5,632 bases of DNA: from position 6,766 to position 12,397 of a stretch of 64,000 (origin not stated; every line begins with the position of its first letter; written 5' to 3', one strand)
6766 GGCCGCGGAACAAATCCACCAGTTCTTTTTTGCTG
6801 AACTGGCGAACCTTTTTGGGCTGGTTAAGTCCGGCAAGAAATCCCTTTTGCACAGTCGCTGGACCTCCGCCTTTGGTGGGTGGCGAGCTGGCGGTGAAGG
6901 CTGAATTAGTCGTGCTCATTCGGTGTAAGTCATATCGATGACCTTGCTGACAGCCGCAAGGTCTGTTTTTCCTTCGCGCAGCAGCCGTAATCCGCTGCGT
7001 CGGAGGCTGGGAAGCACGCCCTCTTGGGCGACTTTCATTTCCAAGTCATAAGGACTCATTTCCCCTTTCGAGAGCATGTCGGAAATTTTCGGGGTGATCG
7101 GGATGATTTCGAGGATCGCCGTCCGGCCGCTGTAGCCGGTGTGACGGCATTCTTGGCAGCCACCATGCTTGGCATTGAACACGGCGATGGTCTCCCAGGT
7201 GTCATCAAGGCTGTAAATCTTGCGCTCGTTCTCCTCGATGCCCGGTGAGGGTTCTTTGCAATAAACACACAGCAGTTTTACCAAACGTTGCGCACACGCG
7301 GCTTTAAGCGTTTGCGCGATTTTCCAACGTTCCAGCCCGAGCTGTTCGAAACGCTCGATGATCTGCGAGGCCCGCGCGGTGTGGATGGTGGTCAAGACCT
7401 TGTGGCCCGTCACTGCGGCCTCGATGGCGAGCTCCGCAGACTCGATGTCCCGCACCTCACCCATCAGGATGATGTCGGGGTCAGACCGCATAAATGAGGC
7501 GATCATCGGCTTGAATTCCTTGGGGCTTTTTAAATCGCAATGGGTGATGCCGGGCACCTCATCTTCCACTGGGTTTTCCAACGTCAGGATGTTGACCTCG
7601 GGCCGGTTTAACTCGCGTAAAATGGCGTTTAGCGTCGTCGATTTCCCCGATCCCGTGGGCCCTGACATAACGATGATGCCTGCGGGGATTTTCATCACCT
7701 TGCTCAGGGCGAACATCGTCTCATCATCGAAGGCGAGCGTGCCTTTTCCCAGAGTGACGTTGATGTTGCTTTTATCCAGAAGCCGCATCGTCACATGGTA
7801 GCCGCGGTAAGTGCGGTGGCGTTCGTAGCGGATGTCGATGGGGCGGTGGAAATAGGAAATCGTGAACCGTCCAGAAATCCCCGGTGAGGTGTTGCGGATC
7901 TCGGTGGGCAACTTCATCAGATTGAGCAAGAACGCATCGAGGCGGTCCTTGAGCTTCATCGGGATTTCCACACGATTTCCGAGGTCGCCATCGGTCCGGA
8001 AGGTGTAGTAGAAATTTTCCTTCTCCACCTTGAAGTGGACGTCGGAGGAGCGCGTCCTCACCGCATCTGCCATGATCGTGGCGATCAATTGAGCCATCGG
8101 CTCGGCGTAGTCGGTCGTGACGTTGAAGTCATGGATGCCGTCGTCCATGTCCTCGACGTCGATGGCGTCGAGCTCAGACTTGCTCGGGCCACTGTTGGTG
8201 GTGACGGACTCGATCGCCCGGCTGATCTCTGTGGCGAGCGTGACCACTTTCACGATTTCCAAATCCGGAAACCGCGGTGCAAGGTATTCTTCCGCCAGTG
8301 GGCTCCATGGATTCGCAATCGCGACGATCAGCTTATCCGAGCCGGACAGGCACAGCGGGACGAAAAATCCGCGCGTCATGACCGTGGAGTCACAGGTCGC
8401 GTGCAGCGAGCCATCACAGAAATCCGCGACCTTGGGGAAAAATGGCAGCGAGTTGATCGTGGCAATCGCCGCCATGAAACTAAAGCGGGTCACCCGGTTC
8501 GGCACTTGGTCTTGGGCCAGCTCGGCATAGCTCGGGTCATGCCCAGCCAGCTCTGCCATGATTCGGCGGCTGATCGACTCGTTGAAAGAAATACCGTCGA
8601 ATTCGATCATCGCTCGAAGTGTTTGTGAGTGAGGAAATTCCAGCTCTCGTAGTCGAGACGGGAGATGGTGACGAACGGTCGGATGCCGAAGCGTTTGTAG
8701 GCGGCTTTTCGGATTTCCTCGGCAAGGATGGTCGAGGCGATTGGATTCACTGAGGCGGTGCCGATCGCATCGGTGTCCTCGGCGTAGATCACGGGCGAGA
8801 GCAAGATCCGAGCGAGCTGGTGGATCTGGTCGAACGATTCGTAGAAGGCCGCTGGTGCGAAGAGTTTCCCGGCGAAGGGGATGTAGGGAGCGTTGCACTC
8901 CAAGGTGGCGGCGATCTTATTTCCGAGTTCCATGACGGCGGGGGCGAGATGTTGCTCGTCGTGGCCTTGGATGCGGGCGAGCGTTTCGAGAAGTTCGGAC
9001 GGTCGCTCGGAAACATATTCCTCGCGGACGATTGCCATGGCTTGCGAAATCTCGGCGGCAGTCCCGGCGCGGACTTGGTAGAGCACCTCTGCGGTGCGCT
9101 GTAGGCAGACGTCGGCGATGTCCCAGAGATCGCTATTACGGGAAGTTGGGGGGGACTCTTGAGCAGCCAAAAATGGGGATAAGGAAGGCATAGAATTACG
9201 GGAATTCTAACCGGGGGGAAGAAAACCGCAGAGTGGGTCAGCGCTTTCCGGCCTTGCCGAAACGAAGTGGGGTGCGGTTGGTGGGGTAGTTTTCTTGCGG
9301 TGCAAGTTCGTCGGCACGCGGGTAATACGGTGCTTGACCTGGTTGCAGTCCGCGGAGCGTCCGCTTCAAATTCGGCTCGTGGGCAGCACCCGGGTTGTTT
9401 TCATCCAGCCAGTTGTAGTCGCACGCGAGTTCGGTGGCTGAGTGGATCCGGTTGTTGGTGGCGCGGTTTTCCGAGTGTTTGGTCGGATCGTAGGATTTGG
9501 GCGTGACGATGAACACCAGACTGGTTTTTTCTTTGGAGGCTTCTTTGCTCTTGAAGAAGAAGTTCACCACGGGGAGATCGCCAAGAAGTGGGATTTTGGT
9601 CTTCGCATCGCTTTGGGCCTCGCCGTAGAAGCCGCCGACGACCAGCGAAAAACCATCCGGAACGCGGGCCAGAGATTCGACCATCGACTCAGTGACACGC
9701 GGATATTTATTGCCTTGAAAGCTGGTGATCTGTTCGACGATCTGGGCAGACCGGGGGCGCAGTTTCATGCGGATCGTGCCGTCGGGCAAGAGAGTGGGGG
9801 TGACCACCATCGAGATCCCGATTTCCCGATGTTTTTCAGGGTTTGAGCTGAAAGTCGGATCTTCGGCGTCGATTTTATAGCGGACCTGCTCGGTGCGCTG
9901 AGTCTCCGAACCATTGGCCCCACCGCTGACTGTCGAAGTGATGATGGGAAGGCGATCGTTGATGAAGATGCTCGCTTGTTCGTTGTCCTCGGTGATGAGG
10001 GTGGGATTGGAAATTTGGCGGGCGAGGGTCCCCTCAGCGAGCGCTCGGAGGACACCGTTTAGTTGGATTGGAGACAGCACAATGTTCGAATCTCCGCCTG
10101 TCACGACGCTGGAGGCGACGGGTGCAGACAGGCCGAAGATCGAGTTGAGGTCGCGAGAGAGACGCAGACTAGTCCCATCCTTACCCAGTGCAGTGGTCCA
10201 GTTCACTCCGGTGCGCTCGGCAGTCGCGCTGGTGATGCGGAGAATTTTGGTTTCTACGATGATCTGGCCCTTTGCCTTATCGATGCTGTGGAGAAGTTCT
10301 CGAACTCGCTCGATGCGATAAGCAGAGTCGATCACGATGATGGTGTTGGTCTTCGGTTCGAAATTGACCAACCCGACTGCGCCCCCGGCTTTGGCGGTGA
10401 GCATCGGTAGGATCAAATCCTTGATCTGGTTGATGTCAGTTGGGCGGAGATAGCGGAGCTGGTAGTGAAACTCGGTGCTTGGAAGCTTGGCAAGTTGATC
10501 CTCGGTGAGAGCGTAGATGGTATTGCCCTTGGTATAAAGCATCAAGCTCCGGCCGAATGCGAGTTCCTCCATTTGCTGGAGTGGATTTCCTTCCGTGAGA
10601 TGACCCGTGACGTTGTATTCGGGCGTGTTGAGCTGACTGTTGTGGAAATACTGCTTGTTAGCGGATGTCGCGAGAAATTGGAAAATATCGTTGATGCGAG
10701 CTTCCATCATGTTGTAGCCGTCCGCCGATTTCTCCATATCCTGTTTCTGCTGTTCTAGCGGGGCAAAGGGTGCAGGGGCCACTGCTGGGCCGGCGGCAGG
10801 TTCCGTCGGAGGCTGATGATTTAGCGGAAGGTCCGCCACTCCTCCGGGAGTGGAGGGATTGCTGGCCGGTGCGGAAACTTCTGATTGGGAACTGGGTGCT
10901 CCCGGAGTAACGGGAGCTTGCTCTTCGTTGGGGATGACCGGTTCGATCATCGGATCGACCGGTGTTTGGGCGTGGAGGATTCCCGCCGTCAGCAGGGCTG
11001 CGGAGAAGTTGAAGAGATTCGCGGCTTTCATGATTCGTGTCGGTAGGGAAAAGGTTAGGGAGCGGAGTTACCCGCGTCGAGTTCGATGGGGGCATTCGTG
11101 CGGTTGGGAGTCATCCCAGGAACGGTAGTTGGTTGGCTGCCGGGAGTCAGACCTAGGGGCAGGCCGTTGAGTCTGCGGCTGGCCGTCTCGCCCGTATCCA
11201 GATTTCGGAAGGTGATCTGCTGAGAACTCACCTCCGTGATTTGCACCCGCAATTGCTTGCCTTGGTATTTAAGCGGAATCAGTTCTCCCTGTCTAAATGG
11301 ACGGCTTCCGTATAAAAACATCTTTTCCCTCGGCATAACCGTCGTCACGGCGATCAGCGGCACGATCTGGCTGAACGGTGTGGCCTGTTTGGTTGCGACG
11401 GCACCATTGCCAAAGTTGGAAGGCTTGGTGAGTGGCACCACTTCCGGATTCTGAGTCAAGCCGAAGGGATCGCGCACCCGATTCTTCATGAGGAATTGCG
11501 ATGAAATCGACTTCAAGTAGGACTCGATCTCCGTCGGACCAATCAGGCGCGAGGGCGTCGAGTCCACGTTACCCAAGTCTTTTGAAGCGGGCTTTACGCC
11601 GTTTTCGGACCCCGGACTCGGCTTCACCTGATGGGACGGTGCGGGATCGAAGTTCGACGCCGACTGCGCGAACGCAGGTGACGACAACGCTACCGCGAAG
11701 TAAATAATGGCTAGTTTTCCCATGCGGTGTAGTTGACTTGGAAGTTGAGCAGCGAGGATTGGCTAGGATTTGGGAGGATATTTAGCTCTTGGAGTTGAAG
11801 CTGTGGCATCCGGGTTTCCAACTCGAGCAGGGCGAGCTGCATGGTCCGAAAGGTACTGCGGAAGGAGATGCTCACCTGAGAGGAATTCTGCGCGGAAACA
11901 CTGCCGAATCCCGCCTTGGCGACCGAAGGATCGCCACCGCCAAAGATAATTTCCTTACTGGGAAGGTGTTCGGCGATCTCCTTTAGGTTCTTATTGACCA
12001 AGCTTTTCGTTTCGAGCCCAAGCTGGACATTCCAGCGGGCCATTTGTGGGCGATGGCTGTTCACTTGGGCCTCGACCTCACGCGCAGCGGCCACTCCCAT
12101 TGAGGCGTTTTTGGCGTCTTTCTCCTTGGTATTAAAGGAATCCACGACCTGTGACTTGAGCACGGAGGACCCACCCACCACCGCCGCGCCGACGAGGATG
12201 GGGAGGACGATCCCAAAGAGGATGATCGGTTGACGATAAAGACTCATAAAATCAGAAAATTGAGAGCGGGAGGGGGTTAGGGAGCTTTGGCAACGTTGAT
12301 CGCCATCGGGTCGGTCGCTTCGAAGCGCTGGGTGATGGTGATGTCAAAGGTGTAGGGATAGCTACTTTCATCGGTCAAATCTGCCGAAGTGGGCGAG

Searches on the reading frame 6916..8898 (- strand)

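Call 65: search_protein_families(library=pfam, proteins=[window:6916-8898:-], max_evalue=0.0001)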
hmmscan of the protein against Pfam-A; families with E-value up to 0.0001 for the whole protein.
window:6916-8898:- (660 aa): 1 family
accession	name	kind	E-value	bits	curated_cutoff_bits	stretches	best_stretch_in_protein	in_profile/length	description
PF00437.27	T2SSE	-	8e-80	268.7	24.9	1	265-650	5-368/370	Type II/IV secretion system protein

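Call 67: search_protein_families(library=ncbifam, proteins=[window:6916-8898:-], max_evalue=0.001)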
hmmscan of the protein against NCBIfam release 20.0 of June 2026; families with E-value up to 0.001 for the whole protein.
window:6916-8898:- (660 aa): 17 families
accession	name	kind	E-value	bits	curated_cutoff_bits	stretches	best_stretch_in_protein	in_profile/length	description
TIGR02538.1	type_IV_pilB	equivalog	2.3e-92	310.4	675.65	1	166-653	71-561/564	type IV-A pilus assembly ATPase PilB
TIGR02533.1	type_II_gspE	equivalog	4e-84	283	630.25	1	187-653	21-485/486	type II secretion system ATPase GspE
NF007755.0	PRK10436.1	equivalog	8.2e-76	255.5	617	1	258-657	75-462/465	type II secretion system protein GspE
NF053534.1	T4PilAsmATPsTfpB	equivalog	4.8e-66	223.3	850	1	244-654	178-582/584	type IV pilus assembly ATPase TfpB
NF041000.1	ATPase_ComGA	equivalog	1.1e-45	155.7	300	1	274-541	2-266/267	competence type IV pilus ATPase ComGA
TIGR01420.1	pilT_fam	subfamily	2.2e-35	122.5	319.1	1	272-541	2-269/343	PilT/PilU family type 4a pilus ATPase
TIGR02524.1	dot_icm_DotB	equivalog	7.3e-17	61.6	463.3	1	406-517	134-256/358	Dot/Icm type IV secretion system ATPase DotB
NF058587.1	archaellum_moto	equivalog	1.4e-16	60.3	550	1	317-518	189-394/527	archaellum flagellar ATPase motor FlaI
TIGR02525.1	plasmid_TraJ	equivalog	1e-14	54.3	368.3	1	403-517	146-269/372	plasmid transfer ATPase TraJ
TIGR02782.1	TrbB_P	equivalog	1.7e-12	47.2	304.55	1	409-526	139-261/303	P-type conjugative transfer ATPase TrbB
TIGR02788.1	VirB11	equivalog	2.7e-12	46.4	249.95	1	409-539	147-283/308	P-type DNA transfer ATPase VirB11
NF010407.0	PRK13833.1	subfamily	7.2e-12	45.4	499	1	409-524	147-266/323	conjugal transfer protein TrbB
NF053672.1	bindosome_BasE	exception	6.4e-09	35.1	1000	1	410-519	274-390/512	bindosome assembly system ATPase subunit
TIGR03819.1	heli_sec_ATPase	hypoth_equivalog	1.7e-08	34.1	373.15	1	365-524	138-308/340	TadA family conjugal transfer-associated ATPase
NF010469.0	PRK13894.1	subfamily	1.3e-07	31.3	508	1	401-520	145-267/320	conjugal transfer ATPase TrbB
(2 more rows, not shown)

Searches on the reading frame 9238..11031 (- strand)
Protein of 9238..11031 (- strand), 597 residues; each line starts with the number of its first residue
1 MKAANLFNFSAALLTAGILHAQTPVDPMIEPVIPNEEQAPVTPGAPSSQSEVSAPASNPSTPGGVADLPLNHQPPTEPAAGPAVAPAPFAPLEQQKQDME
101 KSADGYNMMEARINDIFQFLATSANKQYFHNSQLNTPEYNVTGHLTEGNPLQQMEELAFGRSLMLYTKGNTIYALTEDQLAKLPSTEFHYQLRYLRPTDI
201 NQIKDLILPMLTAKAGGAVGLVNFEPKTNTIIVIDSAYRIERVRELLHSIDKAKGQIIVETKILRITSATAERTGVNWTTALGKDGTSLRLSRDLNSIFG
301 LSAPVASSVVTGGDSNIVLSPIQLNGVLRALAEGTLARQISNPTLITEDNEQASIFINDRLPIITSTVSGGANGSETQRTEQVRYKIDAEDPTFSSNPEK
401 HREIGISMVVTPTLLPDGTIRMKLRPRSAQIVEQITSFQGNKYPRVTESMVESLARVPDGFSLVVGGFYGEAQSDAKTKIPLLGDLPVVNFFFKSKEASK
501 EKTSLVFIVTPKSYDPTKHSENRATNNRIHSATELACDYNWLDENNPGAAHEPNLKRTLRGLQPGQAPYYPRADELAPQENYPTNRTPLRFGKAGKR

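Call 65: search_protein_families(library=pfam, proteins=[window:9238-11031:-], max_evalue=0.0001)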
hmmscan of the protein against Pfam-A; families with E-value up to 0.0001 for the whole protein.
window:9238-11031:- (597 aa): 2 families
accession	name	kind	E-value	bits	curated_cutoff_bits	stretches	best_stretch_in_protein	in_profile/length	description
PF00263.26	Secretin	-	4.6e-35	121.2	27.5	1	330-512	1-166/169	Bacterial type II and III secretion system protein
PF03958.22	Secretin_N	-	9.5e-07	29.4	28.2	1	191-256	5-69/69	Bacterial type II/III secretion system short domain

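Call 67: search_protein_families(library=ncbifam, proteins=[window:9238-11031:-], max_evalue=0.001)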
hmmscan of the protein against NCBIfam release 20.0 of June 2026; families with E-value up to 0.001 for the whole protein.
window:9238-11031:- (597 aa): 9 families
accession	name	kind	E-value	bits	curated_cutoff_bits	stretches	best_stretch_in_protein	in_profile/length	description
TIGR02517.1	type_II_gspD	equivalog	3.1e-39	134.9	351.35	1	214-512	301-588/600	type II secretion system secretin GspD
TIGR02515.1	IV_pilus_PilQ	subfamily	3.3e-38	131.8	284.35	1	216-512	131-425/428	type IV pilus secretin PilQ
TIGR02516.1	type_III_yscC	equivalog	1.8e-35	122.4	238.45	2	403-513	346-460/463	type III secretion system outer membrane ring subunit SctC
TIGR02519.1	pilus_MshL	equivalog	2.9e-32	111.8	250.2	1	225-512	4-288/290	pilus (MSHA type) biogenesis protein MshL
NF011873.0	PRK15346.1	equivalog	2.3e-22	79.4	524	2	408-508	387-488/499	EscC/YscC/HrcC family type III secretion system outer membrane ring protein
NF010083.0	PRK13568.1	equivalog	5.5e-21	74.8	554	1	218-512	150-415/419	DNA uptake porin HofQ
NF042912.1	Amuc_1098_fam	equivalog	1.2e-16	59.9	750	1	450-517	732-799/805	Amuc_1098 family type IV pilus outer membrane protein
NF007851.2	PRK10560.1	exception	3.3e-16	59.1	598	1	215-512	139-407/412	DNA uptake porin HofQ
TIGR02520.1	pilus_B_mal_scr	equivalog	4.5e-07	28.8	287.65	1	201-511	222-511/513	PilN family type IVB pilus formation outer membrane protein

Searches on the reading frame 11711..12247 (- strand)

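Call 65: search_protein_families(library=pfam, proteins=[window:11711-12247:-], max_evalue=0.0001)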
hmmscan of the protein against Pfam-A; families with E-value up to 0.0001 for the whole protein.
window:11711-12247:- (178 aa): 0 families

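Call 67: search_protein_families(library=ncbifam, proteins=[window:11711-12247:-], max_evalue=0.001)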
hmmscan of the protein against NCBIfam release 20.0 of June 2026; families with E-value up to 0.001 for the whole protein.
window:11711-12247:- (178 aa): 1 family
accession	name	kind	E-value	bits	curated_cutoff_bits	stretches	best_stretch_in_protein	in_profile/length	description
NF040576.1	T2SS_GspM_XpsM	equivalog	4.5e-06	26.4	60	1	13-163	8-156/180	type II secretion system protein GspM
